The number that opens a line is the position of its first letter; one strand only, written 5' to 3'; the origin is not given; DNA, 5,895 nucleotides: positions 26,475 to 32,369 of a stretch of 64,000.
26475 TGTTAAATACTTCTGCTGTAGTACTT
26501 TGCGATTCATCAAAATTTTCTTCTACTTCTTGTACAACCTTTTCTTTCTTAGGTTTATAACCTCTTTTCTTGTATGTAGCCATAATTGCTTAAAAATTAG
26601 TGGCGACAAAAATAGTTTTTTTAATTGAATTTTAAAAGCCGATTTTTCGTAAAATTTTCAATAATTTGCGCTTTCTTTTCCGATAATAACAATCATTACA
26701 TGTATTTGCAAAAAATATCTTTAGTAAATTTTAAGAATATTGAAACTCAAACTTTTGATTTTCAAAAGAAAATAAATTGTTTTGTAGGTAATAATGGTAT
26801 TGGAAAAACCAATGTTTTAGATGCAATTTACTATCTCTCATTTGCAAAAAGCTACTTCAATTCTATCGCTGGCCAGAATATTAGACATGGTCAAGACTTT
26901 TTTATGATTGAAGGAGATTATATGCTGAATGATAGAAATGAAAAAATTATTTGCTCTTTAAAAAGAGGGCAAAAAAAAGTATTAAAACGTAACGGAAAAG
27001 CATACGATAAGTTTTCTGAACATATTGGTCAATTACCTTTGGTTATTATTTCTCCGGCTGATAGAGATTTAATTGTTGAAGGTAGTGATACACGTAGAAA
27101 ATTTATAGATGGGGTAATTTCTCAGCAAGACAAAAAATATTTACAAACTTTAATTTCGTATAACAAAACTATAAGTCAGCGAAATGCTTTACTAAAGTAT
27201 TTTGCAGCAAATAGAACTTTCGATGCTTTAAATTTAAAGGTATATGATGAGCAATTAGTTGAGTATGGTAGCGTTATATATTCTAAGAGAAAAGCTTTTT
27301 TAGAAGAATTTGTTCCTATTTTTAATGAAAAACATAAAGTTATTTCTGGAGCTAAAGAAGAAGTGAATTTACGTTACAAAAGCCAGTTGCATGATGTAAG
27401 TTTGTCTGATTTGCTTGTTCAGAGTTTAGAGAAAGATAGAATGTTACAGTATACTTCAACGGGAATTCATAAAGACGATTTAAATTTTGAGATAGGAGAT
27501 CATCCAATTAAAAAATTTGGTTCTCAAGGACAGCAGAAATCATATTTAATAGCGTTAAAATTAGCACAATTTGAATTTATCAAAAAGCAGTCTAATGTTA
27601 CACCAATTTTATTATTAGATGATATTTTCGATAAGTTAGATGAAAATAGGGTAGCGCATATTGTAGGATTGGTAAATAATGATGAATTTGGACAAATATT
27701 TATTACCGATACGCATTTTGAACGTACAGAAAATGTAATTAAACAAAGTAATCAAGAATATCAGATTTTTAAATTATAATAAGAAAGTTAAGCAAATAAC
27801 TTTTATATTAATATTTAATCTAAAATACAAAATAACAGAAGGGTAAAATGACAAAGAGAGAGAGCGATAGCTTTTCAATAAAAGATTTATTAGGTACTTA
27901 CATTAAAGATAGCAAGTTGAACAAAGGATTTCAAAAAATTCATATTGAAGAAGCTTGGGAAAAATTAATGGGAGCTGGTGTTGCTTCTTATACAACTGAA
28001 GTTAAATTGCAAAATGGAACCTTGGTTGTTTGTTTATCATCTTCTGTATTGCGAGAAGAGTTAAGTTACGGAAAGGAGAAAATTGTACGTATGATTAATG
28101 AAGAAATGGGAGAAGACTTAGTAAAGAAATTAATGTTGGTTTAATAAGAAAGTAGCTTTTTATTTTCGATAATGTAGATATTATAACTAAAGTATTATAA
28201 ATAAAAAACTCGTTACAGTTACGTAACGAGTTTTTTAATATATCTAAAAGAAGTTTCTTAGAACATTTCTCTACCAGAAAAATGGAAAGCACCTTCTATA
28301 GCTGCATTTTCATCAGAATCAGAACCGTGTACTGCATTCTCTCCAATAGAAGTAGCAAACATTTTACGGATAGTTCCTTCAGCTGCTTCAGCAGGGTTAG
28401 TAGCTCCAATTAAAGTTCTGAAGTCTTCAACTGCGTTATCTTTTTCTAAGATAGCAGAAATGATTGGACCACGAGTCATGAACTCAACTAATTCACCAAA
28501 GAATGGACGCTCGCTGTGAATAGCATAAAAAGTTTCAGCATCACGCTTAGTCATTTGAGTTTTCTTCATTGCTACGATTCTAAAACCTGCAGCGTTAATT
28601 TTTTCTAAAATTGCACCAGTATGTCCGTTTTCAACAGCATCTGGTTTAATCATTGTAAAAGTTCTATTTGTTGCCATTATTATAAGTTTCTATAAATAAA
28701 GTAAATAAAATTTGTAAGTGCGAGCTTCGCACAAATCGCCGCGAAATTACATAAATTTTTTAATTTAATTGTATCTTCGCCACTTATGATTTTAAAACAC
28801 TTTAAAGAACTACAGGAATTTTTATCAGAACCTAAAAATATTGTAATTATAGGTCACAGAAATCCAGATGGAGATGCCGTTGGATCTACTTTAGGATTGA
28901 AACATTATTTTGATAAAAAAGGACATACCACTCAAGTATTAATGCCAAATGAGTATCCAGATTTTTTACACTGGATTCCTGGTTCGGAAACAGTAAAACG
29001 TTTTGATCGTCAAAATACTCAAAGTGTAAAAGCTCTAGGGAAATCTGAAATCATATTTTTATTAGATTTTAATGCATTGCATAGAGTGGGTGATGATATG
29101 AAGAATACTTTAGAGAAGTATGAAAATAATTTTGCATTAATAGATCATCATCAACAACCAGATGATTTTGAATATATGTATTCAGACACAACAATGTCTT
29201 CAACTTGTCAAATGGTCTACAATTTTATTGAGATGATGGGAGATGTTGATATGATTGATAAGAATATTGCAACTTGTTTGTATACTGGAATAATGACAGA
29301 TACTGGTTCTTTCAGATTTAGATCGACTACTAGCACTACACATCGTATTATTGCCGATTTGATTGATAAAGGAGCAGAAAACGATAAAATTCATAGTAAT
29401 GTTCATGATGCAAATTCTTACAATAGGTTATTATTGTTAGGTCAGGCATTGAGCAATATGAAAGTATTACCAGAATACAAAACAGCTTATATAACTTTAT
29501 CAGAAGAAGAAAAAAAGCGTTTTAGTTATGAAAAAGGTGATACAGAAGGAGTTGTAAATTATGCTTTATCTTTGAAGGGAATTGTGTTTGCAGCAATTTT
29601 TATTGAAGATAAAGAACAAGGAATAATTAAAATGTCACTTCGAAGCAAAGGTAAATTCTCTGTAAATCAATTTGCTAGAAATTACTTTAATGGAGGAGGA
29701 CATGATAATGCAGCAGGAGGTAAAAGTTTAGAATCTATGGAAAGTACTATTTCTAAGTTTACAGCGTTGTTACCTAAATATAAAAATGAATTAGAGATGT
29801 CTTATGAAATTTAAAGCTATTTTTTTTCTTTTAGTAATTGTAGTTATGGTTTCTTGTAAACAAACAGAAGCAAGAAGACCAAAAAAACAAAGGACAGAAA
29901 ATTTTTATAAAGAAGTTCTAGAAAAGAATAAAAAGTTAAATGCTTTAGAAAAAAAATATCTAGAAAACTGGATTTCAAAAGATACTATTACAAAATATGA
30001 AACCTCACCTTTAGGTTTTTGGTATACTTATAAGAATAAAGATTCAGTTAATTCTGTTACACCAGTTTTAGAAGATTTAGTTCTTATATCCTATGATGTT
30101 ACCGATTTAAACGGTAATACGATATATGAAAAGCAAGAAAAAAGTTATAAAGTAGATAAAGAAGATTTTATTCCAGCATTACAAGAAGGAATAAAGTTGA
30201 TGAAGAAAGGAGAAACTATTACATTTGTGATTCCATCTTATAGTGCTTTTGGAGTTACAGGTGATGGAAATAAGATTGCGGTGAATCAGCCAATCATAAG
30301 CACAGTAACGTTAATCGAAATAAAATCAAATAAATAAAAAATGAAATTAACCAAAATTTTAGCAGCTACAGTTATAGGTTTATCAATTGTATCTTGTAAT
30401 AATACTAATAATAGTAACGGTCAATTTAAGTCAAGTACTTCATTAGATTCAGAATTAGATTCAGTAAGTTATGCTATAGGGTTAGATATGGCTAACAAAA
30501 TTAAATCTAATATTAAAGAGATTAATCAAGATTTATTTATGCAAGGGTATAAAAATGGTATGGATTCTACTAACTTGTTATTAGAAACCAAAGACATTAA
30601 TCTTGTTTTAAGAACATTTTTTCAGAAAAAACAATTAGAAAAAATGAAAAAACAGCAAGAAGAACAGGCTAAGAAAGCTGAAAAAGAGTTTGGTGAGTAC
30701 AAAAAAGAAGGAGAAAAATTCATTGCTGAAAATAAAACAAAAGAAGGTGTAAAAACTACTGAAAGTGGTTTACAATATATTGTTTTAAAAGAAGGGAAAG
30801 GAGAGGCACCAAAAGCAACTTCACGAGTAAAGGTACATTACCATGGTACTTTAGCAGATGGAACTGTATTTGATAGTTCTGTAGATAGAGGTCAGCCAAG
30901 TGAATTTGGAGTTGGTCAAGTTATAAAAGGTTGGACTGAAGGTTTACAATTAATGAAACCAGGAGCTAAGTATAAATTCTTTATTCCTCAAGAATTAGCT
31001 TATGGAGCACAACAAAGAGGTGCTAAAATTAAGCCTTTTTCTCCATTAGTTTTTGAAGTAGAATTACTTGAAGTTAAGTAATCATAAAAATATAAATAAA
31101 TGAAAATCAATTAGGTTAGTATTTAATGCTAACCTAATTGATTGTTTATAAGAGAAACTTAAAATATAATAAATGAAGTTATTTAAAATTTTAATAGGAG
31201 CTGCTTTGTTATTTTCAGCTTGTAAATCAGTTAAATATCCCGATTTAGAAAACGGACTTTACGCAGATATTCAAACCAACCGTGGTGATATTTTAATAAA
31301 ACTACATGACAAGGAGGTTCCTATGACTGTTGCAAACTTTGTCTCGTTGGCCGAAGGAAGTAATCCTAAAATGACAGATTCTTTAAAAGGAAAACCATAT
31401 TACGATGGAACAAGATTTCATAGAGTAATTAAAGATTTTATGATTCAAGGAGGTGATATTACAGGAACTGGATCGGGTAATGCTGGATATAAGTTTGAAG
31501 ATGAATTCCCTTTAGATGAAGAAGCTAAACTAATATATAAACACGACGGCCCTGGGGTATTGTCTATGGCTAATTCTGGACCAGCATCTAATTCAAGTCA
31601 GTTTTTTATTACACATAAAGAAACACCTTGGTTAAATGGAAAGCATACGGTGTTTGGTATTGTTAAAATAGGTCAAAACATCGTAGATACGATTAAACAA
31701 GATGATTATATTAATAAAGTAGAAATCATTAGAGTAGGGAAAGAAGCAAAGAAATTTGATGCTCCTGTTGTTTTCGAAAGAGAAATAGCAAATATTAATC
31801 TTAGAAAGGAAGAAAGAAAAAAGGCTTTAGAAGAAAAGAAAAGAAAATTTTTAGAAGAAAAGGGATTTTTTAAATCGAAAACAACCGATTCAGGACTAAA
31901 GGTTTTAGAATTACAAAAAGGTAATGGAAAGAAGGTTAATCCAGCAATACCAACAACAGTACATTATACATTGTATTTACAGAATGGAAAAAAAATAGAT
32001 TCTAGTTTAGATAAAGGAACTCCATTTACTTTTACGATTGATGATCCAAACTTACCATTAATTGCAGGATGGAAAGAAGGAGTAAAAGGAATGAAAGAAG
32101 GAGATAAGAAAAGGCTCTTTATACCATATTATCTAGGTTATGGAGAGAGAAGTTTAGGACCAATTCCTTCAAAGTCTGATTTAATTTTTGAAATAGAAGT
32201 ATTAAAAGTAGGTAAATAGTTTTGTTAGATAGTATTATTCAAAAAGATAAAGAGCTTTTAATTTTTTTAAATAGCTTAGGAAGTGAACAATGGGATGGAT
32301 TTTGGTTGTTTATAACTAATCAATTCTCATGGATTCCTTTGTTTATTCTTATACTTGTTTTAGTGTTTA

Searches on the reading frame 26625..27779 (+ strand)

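Call 34: search_protein_families(library=ncbifam, proteins=[window:26625-27779:+], max_evalue=1e-10)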
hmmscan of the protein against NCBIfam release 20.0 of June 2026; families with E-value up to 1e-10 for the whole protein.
window:26625-27779:+ (384 aa): 3 families
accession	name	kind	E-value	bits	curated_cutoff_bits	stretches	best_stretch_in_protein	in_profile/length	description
TIGR00611.2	recf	equivalog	3.5e-99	332.2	172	1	28-361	1-337/339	DNA replication/repair protein RecF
NF010680.0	PRK14079.1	equivalog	1.4e-52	178.9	386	1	26-349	1-314/349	recombination protein F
NF041760.1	PtuA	equivalog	9.2e-11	41.3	500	0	20-89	44-121/524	retron Ec78 anti-phage system effector ATPase PtuA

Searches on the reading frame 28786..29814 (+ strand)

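Call 34: search_protein_families(library=ncbifam, proteins=[window:28786-29814:+], max_evalue=1e-10)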
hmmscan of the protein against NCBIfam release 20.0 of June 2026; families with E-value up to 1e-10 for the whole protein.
window:28786-29814:+ (342 aa): 3 families
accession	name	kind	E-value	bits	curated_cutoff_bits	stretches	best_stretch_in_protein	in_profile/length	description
NF053633.1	OlncasPapPhNrnA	equivalog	8.1e-32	110.4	350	1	6-312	6-296/317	bifunctional oligoribonuclease/PAP phosphatase NrnA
NF011110.0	PRK14538.1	equivalog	2.1e-15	55.9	707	1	11-326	362-675/838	putative bifunctional signaling protein/50S ribosomal protein L9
NF003877.0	PRK05427.1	equivalog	3.2e-12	46.5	283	1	18-193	3-169/308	manganese-dependent inorganic pyrophosphatase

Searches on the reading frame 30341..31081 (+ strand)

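Call 97: search_protein_families(library=ncbifam, proteins=[window:30341-31081:+], max_evalue=1e-15)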
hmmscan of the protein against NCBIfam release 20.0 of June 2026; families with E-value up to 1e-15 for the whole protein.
window:30341-31081:+ (246 aa): 3 families
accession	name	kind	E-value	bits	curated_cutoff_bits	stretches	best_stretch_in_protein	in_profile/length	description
NF008602.0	PRK11570.1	subfamily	6.3e-52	176.5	198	1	33-245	4-205/206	FKBP-type peptidyl-prolyl cis-trans isomerase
NF008150.0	PRK10902.1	equivalog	1.4e-40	139.5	215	1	17-246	23-249/271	FKBP-type peptidyl-prolyl cis-trans isomerase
NF053689.1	BamJ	equivalog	4e-32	112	100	1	101-242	34-184/184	BamJ family beta-barrel-assembly machinery protein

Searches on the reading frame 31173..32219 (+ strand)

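Call 34: search_protein_families(library=ncbifam, proteins=[window:31173-32219:+], max_evalue=1e-10)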
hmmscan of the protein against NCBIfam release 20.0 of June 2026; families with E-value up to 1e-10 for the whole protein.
window:31173-32219:+ (348 aa): 5 families
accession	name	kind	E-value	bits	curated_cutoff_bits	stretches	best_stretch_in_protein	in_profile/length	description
NF008150.0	PRK10902.1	equivalog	2.8e-20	72.8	215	1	211-346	120-248/271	FKBP-type peptidyl-prolyl cis-trans isomerase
NF008602.0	PRK11570.1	subfamily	4.5e-19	69.1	198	1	211-346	72-205/206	FKBP-type peptidyl-prolyl cis-trans isomerase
NF053689.1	BamJ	equivalog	4e-16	59.8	100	1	231-342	71-183/184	BamJ family beta-barrel-assembly machinery protein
NF008057.0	PRK10791.1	equivalog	2.9e-13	49.9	297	1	33-191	4-144/164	peptidylprolyl isomerase B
NF008151.0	PRK10903.1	equivalog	1.4e-12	47.5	308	1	32-189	32-171/190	peptidylprolyl isomerase A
